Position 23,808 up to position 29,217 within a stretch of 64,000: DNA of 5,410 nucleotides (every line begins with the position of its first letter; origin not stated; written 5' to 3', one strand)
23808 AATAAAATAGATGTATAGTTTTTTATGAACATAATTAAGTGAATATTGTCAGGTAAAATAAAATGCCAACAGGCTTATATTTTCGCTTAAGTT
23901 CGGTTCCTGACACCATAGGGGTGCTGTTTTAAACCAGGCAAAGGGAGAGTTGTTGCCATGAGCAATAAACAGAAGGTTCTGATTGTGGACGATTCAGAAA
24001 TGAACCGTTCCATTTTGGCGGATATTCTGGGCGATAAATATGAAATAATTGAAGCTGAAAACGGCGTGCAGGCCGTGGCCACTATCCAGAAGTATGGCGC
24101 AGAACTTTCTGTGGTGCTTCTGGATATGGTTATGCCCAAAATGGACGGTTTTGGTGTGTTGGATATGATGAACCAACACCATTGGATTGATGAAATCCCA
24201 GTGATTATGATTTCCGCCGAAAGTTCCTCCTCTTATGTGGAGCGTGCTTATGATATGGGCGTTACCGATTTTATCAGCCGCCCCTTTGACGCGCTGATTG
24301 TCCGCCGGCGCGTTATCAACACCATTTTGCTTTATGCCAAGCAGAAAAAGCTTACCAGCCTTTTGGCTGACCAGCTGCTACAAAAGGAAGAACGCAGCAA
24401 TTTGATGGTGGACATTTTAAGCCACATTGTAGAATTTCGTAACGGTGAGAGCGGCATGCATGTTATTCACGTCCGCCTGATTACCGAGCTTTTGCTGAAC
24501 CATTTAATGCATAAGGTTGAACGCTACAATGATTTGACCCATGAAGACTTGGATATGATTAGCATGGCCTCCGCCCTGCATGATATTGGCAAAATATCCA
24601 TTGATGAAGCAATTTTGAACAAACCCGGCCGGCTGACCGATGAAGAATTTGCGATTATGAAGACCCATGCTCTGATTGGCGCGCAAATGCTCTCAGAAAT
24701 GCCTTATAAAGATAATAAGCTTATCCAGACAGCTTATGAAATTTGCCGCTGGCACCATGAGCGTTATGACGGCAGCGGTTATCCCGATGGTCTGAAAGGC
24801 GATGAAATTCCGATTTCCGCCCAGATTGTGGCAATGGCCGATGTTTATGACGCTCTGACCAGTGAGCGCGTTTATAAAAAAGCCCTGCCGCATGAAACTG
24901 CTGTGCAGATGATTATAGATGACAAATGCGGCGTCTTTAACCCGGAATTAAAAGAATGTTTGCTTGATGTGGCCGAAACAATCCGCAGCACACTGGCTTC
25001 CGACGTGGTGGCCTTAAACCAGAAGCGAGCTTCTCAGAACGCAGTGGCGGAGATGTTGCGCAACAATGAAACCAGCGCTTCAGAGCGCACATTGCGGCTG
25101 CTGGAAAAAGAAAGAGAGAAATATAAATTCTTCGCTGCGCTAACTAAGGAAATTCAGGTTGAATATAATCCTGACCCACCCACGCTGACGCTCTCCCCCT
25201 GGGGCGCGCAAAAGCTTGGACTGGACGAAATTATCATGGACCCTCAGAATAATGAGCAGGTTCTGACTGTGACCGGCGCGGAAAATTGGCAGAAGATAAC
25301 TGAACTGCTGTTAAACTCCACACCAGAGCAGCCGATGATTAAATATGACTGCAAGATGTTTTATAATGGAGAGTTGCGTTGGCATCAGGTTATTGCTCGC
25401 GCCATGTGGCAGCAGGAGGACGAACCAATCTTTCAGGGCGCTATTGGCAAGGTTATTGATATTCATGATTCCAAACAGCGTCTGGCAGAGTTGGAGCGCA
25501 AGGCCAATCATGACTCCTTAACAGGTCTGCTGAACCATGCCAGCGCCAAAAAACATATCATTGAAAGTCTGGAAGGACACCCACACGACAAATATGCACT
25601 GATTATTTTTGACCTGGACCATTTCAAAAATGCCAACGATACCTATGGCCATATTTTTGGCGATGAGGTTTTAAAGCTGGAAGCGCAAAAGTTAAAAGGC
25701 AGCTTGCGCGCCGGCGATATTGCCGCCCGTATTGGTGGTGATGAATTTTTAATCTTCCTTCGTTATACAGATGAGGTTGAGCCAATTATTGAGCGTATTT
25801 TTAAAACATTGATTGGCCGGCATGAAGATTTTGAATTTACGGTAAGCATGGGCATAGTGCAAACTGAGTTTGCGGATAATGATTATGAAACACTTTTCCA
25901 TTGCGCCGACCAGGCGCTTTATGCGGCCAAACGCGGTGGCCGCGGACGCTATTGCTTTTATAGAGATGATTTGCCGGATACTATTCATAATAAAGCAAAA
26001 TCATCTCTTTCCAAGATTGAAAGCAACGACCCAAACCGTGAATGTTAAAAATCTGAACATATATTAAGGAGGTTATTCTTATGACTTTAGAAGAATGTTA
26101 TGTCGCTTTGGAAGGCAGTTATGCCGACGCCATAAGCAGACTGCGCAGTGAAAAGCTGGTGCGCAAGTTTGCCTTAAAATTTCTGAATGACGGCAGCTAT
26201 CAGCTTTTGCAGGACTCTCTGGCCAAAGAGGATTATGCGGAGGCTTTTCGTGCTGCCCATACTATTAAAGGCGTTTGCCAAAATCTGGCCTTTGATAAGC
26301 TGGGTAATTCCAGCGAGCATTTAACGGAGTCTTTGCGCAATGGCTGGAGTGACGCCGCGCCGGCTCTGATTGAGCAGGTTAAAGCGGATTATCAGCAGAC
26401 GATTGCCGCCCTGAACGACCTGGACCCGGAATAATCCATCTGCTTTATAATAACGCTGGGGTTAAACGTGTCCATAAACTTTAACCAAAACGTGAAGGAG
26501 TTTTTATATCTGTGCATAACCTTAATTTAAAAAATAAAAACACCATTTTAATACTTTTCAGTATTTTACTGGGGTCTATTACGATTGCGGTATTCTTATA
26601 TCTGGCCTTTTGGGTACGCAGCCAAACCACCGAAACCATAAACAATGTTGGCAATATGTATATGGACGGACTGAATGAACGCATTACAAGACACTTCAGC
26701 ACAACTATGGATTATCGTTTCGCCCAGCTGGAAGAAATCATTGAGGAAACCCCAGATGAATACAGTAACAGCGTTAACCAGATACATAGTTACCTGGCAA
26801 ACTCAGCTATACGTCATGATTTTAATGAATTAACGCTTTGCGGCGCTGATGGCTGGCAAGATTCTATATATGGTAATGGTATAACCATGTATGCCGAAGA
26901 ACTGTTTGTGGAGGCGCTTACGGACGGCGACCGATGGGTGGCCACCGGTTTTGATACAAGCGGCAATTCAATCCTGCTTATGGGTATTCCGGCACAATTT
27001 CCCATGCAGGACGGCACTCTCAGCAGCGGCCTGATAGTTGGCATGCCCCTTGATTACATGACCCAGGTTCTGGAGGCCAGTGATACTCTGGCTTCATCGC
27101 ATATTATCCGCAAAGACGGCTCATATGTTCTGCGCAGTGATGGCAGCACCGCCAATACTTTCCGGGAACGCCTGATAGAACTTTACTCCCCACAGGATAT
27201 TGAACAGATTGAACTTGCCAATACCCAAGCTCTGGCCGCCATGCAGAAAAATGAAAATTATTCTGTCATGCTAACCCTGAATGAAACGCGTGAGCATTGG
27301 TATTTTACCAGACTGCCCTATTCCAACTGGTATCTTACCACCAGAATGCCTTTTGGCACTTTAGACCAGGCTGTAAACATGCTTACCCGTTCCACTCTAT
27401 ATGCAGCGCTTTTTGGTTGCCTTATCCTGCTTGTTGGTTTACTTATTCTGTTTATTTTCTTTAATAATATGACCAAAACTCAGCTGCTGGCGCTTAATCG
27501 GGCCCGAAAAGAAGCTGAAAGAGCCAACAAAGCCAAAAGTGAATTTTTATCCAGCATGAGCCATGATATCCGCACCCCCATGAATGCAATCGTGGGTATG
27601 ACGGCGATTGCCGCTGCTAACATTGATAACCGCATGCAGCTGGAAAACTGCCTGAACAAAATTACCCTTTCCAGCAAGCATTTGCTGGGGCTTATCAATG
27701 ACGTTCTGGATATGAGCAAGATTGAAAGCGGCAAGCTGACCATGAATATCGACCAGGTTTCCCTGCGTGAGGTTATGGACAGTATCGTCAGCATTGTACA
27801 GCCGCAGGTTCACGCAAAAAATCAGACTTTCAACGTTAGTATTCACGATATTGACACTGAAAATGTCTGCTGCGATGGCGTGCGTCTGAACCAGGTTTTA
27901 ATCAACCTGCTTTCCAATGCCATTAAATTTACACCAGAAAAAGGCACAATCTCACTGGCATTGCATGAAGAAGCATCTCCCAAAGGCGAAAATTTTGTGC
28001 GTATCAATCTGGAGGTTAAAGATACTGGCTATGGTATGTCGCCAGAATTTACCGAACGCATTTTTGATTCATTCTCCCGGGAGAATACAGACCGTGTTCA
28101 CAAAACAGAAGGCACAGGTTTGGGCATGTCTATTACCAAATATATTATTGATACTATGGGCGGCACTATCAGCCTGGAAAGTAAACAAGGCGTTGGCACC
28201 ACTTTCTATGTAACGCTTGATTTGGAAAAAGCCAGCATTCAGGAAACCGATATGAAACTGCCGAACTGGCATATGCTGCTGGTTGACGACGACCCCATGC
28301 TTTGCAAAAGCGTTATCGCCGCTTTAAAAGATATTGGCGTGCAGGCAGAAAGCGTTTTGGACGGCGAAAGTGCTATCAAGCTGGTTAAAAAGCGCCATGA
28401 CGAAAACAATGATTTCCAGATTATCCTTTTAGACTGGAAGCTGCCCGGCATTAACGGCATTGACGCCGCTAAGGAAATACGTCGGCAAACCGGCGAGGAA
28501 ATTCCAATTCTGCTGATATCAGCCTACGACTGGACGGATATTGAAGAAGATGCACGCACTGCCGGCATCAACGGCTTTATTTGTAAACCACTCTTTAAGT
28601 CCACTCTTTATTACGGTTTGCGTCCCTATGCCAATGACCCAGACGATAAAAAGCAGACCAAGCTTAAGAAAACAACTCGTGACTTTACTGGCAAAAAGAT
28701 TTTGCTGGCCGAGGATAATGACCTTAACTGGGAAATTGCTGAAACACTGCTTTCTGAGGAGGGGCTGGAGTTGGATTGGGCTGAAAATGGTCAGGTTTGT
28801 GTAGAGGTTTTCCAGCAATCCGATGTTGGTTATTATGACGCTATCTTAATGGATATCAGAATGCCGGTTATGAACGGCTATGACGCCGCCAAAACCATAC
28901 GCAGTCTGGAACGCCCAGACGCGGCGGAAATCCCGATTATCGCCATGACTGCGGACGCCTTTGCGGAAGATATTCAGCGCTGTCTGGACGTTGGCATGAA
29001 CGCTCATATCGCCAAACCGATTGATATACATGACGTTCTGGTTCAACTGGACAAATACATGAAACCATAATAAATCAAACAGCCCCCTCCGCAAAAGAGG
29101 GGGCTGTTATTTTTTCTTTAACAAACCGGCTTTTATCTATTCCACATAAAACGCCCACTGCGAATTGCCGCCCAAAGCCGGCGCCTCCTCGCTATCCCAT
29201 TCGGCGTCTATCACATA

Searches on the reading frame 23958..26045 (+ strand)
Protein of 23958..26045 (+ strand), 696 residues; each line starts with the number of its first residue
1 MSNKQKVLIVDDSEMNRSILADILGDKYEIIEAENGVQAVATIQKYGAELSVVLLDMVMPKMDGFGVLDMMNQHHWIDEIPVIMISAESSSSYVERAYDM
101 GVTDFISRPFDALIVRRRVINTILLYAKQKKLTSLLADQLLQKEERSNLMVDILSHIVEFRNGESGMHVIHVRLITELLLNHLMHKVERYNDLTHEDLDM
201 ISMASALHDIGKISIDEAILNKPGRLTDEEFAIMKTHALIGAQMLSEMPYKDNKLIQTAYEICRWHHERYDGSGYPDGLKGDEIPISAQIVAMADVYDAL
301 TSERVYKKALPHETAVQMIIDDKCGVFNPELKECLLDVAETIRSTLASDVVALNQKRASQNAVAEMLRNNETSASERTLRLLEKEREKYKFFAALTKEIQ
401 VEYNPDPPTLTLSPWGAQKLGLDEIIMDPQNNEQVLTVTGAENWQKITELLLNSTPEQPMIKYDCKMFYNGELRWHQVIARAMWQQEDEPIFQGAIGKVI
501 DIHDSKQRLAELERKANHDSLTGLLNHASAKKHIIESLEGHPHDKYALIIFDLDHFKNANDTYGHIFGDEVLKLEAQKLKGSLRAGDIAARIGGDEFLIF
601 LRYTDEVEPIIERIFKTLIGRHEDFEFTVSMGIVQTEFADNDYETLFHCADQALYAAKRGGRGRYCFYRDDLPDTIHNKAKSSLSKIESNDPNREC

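Call 60: search_protein_families(library=pfam, proteins=[window:23958-26045:+], max_evalue=0.00001)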
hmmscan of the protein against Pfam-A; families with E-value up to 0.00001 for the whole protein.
window:23958-26045:+ (696 aa): 4 families
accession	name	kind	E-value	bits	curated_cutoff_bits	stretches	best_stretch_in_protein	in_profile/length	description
PF00990.26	GGDEF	-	6.9e-37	127.1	23.8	1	516-663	1-160/161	Diguanylate cyclase, GGDEF domain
PF13487.12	HD_5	-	7.7e-30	104.3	27.2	1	180-321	21-160/170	HD domain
PF00072.30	Response_reg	-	1.1e-22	80.7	30.2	1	7-112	1-103/111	Response regulator receiver domain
PF01966.28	HD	-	8.4e-17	62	22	1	168-299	4-115/116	HD domain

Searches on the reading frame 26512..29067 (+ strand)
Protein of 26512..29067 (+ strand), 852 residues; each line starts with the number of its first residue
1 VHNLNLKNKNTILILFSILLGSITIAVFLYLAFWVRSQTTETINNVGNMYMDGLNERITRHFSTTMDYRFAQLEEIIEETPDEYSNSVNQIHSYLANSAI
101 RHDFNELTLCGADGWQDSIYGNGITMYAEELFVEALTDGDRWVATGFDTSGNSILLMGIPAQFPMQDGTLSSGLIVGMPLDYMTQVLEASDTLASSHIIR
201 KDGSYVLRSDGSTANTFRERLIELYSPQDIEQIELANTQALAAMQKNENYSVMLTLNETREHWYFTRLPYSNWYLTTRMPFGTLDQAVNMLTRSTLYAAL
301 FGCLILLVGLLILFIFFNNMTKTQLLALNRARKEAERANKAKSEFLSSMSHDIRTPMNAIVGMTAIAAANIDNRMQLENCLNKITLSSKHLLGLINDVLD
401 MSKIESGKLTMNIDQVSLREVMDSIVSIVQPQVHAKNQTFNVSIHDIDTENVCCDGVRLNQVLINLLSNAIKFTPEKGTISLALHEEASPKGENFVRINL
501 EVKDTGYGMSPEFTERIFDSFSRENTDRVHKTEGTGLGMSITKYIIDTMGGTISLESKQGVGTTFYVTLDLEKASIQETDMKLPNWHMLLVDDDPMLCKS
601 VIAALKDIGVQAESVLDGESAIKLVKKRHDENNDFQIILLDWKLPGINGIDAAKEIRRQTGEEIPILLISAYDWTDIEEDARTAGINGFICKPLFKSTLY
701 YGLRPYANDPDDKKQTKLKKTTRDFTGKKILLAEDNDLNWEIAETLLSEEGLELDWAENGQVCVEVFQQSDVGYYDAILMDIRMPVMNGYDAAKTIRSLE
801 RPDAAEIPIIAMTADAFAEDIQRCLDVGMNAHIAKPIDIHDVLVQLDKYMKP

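Call 60: search_protein_families(library=pfam, proteins=[window:26512-29067:+], max_evalue=0.00001)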
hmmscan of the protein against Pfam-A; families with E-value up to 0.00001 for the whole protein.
window:26512-29067:+ (852 aa): 3 families
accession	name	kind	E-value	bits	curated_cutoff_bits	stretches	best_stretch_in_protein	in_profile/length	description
PF00072.30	Response_reg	-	1.8e-43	147.7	30.2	2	730-843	1-107/111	Response regulator receiver domain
PF02518.31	HATPase_c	-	2e-27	96.3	26.4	1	455-572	2-110/111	Histidine kinase-, DNA gyrase B-, and HSP90-like ATPase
PF00512.31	HisKA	-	1.7e-16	60.4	26.9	1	341-407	1-66/66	His Kinase A (phospho-acceptor) domain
